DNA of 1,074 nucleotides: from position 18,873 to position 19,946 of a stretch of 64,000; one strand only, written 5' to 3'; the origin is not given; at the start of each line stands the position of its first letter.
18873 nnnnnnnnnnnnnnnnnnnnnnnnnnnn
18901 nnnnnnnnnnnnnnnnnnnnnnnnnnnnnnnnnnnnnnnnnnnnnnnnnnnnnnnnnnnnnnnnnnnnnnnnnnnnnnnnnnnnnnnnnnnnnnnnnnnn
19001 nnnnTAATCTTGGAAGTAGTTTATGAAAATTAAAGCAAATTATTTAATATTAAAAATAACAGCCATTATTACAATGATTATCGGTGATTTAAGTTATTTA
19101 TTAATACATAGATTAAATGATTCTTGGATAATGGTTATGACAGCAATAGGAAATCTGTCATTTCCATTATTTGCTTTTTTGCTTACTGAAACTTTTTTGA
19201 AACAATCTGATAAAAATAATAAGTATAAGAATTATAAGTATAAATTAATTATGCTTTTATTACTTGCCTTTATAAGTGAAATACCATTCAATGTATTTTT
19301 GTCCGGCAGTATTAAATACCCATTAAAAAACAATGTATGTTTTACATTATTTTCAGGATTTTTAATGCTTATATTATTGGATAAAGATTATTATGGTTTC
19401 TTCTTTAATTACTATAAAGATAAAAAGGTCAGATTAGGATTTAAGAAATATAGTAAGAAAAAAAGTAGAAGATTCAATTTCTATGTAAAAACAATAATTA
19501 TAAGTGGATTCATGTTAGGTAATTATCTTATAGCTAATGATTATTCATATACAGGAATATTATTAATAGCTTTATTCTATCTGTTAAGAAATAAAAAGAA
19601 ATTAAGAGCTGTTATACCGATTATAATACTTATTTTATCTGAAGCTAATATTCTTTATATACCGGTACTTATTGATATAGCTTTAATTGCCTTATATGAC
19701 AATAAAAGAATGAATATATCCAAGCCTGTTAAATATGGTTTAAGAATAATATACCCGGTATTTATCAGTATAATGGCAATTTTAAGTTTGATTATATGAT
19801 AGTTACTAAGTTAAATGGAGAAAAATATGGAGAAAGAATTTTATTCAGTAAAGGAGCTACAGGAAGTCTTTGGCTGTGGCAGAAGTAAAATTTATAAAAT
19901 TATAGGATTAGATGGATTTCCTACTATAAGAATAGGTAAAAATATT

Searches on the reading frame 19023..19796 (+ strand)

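Call 12: search_protein_families(library=pfam, proteins=[window:19023-19796:+], max_evalue=0.01)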
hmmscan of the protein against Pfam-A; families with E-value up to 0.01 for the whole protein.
window:19023-19796:+ (258 aa): 1 family
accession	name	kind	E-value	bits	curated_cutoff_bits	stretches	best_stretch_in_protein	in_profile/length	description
PF05857.17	TraX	-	5.3e-18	66.2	25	2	9-121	4-104/217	TraX protein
